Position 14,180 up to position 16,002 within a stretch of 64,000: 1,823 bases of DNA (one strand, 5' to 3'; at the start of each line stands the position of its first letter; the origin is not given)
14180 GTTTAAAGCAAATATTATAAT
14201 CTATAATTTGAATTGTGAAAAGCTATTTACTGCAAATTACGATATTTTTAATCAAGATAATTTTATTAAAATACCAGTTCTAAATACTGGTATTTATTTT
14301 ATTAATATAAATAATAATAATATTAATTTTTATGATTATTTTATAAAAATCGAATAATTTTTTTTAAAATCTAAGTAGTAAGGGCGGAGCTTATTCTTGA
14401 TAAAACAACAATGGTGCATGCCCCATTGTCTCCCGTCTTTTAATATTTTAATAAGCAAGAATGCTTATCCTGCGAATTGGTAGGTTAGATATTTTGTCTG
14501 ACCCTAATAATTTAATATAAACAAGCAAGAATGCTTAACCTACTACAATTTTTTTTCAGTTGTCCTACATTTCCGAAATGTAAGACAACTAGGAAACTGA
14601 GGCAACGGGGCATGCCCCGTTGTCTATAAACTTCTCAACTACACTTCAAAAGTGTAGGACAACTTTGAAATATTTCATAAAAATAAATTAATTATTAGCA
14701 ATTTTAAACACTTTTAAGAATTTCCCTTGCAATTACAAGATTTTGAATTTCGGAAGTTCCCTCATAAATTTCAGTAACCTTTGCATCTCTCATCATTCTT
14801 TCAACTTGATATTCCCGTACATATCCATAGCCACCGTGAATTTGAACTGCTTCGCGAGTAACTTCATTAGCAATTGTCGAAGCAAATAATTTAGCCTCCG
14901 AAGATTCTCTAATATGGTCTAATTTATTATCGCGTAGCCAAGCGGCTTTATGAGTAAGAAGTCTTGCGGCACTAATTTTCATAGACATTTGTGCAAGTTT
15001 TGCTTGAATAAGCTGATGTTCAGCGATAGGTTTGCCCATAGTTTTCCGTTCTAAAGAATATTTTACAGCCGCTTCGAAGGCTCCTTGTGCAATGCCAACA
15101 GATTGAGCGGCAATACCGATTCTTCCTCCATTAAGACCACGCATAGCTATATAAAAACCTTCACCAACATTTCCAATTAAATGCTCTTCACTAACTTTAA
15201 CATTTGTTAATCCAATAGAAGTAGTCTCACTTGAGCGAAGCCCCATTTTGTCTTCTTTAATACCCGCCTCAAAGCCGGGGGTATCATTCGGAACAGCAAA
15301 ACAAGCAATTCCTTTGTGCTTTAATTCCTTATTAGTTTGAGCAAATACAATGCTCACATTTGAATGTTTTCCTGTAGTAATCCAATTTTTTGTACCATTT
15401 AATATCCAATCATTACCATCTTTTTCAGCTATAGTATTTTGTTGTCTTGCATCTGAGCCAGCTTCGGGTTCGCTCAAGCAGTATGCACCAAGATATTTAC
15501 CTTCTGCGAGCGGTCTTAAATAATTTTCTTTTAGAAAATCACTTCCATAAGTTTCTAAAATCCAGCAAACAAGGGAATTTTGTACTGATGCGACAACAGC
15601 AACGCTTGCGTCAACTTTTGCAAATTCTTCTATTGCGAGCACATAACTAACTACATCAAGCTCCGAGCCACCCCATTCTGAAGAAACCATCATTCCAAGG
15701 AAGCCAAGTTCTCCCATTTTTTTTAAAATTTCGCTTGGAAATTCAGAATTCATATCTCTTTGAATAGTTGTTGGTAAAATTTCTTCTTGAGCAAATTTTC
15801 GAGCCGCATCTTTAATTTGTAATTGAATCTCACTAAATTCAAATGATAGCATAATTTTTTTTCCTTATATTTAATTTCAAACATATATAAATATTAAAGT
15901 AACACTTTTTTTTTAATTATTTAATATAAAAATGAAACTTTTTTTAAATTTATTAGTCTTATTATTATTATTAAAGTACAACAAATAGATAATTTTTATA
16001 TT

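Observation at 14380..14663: Mosaic of palindromic modules fills the spacer between convergent genes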

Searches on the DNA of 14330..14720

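Call 21: search_rna_families(source=window, start=14330, end=14720, threshold=evalue, max_evalue=10)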
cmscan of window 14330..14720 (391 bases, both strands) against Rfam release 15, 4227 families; matches with E-value up to 10: 15.
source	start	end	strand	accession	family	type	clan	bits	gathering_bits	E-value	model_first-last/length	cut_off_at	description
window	14438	14638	+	RF03533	SQ1002_RNA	Gene; sRNA;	-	25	128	0.0018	1-237/237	no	Clostridioides difficile sRNA SQ1002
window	14474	14594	-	RF02311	TtnuHACA3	Gene; snRNA; snoRNA; HACA-box;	-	22.2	100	0.41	1-152/152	no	Tetrahymena snoRNA TtnuHACA3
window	14409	14541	-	RF00408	SNORA1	Gene; snRNA; snoRNA; HACA-box;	-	17.4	70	2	1-135/135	no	Small nucleolar RNA SNORA1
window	14433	14536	-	RF02179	ST7-AS1_1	Gene; lncRNA;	-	17.3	45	8.9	1-117/117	no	ST7 antisense RNA 1 conserved region 1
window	14549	14603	-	RF00696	mir-203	Gene; miRNA;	-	16.2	65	0.59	1-80/80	no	mir-203 microRNA precursor family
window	14647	14699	+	RF00151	SNORD58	Gene; snRNA; snoRNA; CD-box;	CL00064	15.6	42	1.7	1-65/65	no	Small nucleolar RNA SNORD58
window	14479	14546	+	RF03339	mir-3047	Gene; miRNA;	-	14.5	53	6.1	1-61/61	no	mir-3047 microRNA precursor family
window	14480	14599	-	RF01443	S_pombe_snR91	Gene; snRNA; snoRNA; HACA-box;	-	14.4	50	6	1-144/144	no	small nucleolar RNA snR91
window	14559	14677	-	RF00437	HLE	Cis-reg;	-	14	60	2.9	1-130/130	no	Hairy RNA localisation element (HLE)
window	14576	14687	-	RF01639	ceN49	Gene; snRNA; snoRNA; HACA-box;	-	13.9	65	2.3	1-134/134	no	Caenorhabditis snoRNA ceN49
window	14461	14523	+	RF03362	mir-9436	Gene; miRNA;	-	13.7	80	9.7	1-66/66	no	mir-9436 microRNA precursor family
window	14386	14414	+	RF02444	SpR10_sRNA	Gene; sRNA;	-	13.3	50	4.6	1-47/47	no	Streptococcus sRNA SpR10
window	14340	14404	-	RF02350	psRNA6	Gene; sRNA;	-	11.3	60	0.65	1-333/333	no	Nitrosomonas sRNA psRNA6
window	14551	14701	+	RF02350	psRNA6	Gene; sRNA;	-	9.1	60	3.1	1-333/333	no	Nitrosomonas sRNA psRNA6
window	14590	14720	-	RF01295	SCARNA7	Gene; snRNA; snoRNA; scaRNA;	-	7.9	65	7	56-330/330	5'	Small Cajal body-specific RNA 7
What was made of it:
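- On Rfam RNA families: Nothing comes near threshold in 14330-14720 (call 21).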

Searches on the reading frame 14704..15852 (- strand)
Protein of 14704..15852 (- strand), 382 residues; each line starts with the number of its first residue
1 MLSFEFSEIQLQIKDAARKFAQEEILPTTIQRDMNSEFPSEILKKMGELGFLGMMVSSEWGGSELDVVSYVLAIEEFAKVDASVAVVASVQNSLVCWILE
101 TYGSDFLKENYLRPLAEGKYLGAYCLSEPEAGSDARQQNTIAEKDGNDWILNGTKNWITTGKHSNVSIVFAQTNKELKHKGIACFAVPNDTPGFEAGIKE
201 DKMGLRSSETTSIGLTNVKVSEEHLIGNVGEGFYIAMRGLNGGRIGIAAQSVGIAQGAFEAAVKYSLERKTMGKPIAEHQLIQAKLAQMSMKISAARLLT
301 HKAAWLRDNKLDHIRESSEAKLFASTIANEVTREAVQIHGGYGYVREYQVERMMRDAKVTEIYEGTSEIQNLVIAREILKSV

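Call 14: find_encoding_contigs(protein=window:14704-15852:-, flank=10000, max_places=10)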
Protein window:14704-15852:- (382 aa): 4 contigs read that carry it; 4 places shown.
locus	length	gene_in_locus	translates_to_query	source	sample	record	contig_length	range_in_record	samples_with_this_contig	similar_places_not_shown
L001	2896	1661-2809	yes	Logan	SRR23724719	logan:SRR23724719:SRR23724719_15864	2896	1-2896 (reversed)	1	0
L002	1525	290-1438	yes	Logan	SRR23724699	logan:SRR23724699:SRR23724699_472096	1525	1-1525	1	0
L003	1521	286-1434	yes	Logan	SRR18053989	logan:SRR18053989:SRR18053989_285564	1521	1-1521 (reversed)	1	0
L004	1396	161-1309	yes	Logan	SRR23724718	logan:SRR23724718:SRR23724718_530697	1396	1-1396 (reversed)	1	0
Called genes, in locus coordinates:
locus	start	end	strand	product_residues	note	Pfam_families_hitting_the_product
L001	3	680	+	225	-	?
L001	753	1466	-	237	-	PF22544:HYDIN_VesB_CFA65-like_Ig, PF07610:DUF1573, PF15780:ASH (weak), PF22073:Cep192_D4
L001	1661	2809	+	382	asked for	PF02771:Acyl-CoA_dh_N, PF02770:Acyl-CoA_dh_M, PF00441:Acyl-CoA_dh_1, PF22924:ACOX_C_alpha1 (faint), PF08028:Acyl-CoA_dh_2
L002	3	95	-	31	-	?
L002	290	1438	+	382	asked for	PF02771:Acyl-CoA_dh_N, PF02770:Acyl-CoA_dh_M, PF00441:Acyl-CoA_dh_1, PF22924:ACOX_C_alpha1 (faint), PF08028:Acyl-CoA_dh_2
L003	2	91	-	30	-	?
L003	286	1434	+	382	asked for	PF02771:Acyl-CoA_dh_N, PF02770:Acyl-CoA_dh_M, PF00441:Acyl-CoA_dh_1, PF22924:ACOX_C_alpha1 (faint), PF08028:Acyl-CoA_dh_2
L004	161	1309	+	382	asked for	PF02771:Acyl-CoA_dh_N, PF02770:Acyl-CoA_dh_M, PF00441:Acyl-CoA_dh_1, PF22924:ACOX_C_alpha1 (faint), PF08028:Acyl-CoA_dh_2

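Call 24: find_homologous_proteins(query=window:14704-15852:-, max_evalue=1e-50)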
Query window:14704-15852:- (382 aa): 8000 proteins with E <= 1e-50 among 8000 candidates; the best 120 are listed.
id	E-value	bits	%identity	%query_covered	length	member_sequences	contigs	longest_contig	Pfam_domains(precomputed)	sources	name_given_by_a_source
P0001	1.4e-246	835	99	100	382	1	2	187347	PF02770.25,PF22924.2,PF00441.30,PF08028.17,PF02771.22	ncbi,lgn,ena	-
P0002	4.2e-224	761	90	100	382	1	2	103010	PF02770.25,PF22924.2,PF00441.30,PF08028.17,PF02771.22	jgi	jgi:alkylation response protein AidB-like acyl-CoA dehydrogenase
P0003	6.0e-217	738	87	99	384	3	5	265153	PF02770.25,PF22924.2,PF00441.30,PF08028.17,PF02771.22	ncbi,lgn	ncbi:acyl-CoA dehydrogenase family protein [Candidatus Kapaibacterium sp.]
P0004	2.4e-208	710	82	100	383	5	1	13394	PF02770.25,PF22924.2,PF00441.30,PF08028.17,PF02771.22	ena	-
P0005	3.2e-204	696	83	100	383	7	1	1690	PF02770.25,PF22924.2,PF00441.30,PF08028.17,PF02771.22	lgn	-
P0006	1.9e-200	684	80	99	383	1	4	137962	PF02770.25,PF22924.2,PF00441.30,PF08028.17,PF02771.22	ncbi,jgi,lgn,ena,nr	ncbi:MAG: acyl-CoA dehydrogenase family protein [Candidatus Kapaibacterium sp.]|jgi:alkylation respo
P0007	4.4e-198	676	79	100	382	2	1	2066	PF02770.25,PF22924.2,PF00441.30,PF08028.17,PF02771.22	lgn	-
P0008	1.2e-195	668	77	100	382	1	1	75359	PF02770.25,PF22924.2,PF00441.30,PF08028.17,PF02771.22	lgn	-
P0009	4.6e-195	666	77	99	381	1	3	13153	PF02770.25,PF22924.2,PF00441.30,PF08028.17,PF02771.22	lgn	-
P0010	8.3e-195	665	78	100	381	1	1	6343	PF02770.25,PF00441.30,PF08028.17,PF02771.22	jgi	jgi:alkylation response protein AidB-like acyl-CoA dehydrogenase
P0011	3.9e-194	663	78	100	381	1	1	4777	PF02770.25,PF00441.30,PF08028.17,PF02771.22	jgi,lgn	jgi:alkylation response protein AidB-like acyl-CoA dehydrogenase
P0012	8.7e-193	658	77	100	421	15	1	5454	PF02770.25,PF00441.30,PF08028.17,PF02771.22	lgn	-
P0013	1.9e-192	657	78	99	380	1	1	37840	PF02770.25,PF22924.2,PF00441.30,PF08028.17,PF02771.22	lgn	-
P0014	2.5e-192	657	77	99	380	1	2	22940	PF02770.25,PF22924.2,PF00441.30,PF08028.17,PF02771.22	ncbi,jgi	-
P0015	3.5e-192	656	75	100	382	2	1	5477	PF02770.25,PF00441.30,PF08028.17,PF02771.22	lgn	-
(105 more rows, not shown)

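Call 25: find_encoding_contigs(protein=P0001, flank=10000, max_places=3)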
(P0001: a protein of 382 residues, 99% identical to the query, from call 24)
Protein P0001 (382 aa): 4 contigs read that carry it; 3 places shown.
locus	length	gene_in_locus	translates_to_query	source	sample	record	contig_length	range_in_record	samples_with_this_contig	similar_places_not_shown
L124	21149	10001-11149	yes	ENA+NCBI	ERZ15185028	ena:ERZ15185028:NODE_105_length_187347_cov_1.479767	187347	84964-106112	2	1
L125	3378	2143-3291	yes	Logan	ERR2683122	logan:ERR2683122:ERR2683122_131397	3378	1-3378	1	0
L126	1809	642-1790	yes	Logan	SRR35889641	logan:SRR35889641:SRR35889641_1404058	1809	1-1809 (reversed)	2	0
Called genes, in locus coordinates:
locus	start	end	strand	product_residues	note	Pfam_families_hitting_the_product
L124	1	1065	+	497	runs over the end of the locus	PF12895:ANAPC3 (faint), PF00515:TPR_1 (faint), PF07719:TPR_2 (faint), PF13174:TPR_6 (faint), PF13181:TPR_8 (faint), PF13414:TPR_11 (faint), PF13424:TPR_12 (faint), PF13428:TPR_14 (faint), +5 more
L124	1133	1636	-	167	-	-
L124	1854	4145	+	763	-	PF03971:IDH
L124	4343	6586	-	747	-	PF00676:E1_dh, PF02779:Transket_pyr, PF02780:Transketolase_C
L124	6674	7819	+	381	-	PF13177:DNA_pol3_delta2, PF09115:DNApol3-delta_C (faint)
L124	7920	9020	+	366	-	PF04468:PSP1, PF28472:PSP1_3rd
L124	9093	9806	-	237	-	PF22544:HYDIN_VesB_CFA65-like_Ig, PF07610:DUF1573, PF15780:ASH (weak), PF22073:Cep192_D4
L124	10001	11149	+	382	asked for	PF02771:Acyl-CoA_dh_N, PF02770:Acyl-CoA_dh_M, PF00441:Acyl-CoA_dh_1, PF22924:ACOX_C_alpha1 (faint), PF08028:Acyl-CoA_dh_2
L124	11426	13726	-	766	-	PF00246:Peptidase_M14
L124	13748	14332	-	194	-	-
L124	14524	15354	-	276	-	PF01435:Peptidase_M48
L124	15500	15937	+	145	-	PF04024:PspC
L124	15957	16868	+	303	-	PF22570:LiaF-TM (weak)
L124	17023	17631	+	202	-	PF00440:TetR_N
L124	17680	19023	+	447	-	PF02321:OEP (weak)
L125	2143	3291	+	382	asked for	PF02771:Acyl-CoA_dh_N, PF02770:Acyl-CoA_dh_M, PF00441:Acyl-CoA_dh_1, PF22924:ACOX_C_alpha1 (faint), PF08028:Acyl-CoA_dh_2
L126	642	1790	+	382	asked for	PF02771:Acyl-CoA_dh_N, PF02770:Acyl-CoA_dh_M, PF00441:Acyl-CoA_dh_1, PF22924:ACOX_C_alpha1 (faint), PF08028:Acyl-CoA_dh_2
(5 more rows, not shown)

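Call 26: find_encoding_contigs(protein=P0002, flank=10000, max_places=2)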
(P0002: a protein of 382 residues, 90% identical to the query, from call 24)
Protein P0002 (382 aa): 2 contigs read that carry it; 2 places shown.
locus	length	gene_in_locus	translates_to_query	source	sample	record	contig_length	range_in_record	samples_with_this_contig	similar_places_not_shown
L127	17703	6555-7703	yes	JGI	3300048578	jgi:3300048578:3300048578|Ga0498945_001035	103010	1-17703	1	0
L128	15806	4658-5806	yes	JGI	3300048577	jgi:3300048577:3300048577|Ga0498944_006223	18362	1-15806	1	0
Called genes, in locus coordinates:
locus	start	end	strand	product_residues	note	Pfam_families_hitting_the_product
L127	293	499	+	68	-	-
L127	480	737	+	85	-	PF06769:YoeB_toxin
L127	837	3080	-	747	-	PF00676:E1_dh, PF02779:Transket_pyr, PF02780:Transketolase_C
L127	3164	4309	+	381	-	PF13177:DNA_pol3_delta2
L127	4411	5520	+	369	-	PF04468:PSP1, PF28472:PSP1_3rd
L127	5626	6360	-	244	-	PF22544:HYDIN_VesB_CFA65-like_Ig, PF07610:DUF1573, PF22073:Cep192_D4 (weak)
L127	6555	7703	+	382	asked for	PF02771:Acyl-CoA_dh_N, PF02770:Acyl-CoA_dh_M, PF00441:Acyl-CoA_dh_1, PF22924:ACOX_C_alpha1 (faint), PF08028:Acyl-CoA_dh_2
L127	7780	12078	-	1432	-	PF04997:RNA_pol_Rpb1_1, PF00623:RNA_pol_Rpb1_2, PF04983:RNA_pol_Rpb1_3, PF05000:RNA_pol_Rpb1_4, PF04998:RNA_pol_Rpb1_5, PF21668:RPOC_hybrid (faint)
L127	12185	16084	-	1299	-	PF04563:RNA_pol_Rpb2_1, PF04561:RNA_pol_Rpb2_2, PF04565:RNA_pol_Rpb2_3, PF10385:RNA_pol_Rpb2_45, PF00562:RNA_pol_Rpb2_6, PF04560:RNA_pol_Rpb2_7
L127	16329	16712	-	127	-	PF16320:Ribosomal_L12_N, PF00542:Ribosomal_L12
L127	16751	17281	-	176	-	PF00466:Ribosomal_L10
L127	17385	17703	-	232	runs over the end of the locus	PF00687:Ribosomal_L1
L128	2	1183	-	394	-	?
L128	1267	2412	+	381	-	PF13177:DNA_pol3_delta2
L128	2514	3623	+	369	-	PF04468:PSP1, PF28472:PSP1_3rd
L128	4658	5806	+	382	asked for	PF02771:Acyl-CoA_dh_N, PF02770:Acyl-CoA_dh_M, PF00441:Acyl-CoA_dh_1, PF22924:ACOX_C_alpha1 (faint), PF08028:Acyl-CoA_dh_2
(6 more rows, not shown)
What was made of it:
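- Tried and rejected: The gene order fits (call 26).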

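Call 27: find_encoding_contigs(protein=P0003, flank=10000, max_places=3)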
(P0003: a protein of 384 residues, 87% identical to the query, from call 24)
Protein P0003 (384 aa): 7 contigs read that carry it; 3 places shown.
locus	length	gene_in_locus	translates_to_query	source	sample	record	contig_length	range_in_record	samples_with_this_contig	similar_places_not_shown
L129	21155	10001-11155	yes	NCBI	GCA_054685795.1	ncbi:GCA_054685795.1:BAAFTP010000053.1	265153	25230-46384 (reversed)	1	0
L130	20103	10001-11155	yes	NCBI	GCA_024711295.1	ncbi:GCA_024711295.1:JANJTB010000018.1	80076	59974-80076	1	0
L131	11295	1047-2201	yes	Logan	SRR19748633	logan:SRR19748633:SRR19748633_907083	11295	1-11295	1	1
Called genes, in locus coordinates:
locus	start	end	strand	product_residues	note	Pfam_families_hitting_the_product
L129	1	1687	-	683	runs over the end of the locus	PF13328:HD_4, PF04607:RelA_SpoT, PF02824:TGS, PF28438:RelA_RIS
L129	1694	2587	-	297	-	PF01464:SLT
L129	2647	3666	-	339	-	PF02618:YceG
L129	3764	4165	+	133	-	PF02566:OsmC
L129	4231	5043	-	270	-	PF13489:Methyltransf_23, PF13847:Methyltransf_31, PF08241:Methyltransf_11, PF08242:Methyltransf_12, PF13649:Methyltransf_25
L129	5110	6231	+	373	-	PF00534:Glycos_transf_1, PF13692:Glyco_trans_1_4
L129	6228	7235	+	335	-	PF01207:Dus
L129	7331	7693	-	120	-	PF18962:Por_Secre_tail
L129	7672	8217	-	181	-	PF24814:WD40_Prp19 (weak)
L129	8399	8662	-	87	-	-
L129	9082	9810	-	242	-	PF22544:HYDIN_VesB_CFA65-like_Ig, PF07610:DUF1573, PF22073:Cep192_D4 (weak)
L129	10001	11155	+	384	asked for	PF02771:Acyl-CoA_dh_N, PF02770:Acyl-CoA_dh_M, PF00441:Acyl-CoA_dh_1, PF22924:ACOX_C_alpha1 (faint), PF08028:Acyl-CoA_dh_2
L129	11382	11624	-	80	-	PF01649:Ribosomal_S20p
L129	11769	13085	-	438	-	PF12698:ABC2_membrane_3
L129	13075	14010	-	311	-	PF00005:ABC_tran, PF13304:AAA_21, PF13732:DrrA1-3_C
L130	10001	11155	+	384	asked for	PF02771:Acyl-CoA_dh_N, PF02770:Acyl-CoA_dh_M, PF00441:Acyl-CoA_dh_1, PF22924:ACOX_C_alpha1 (faint), PF08028:Acyl-CoA_dh_2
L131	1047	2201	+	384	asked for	PF02771:Acyl-CoA_dh_N, PF02770:Acyl-CoA_dh_M, PF00441:Acyl-CoA_dh_1, PF22924:ACOX_C_alpha1 (faint), PF08028:Acyl-CoA_dh_2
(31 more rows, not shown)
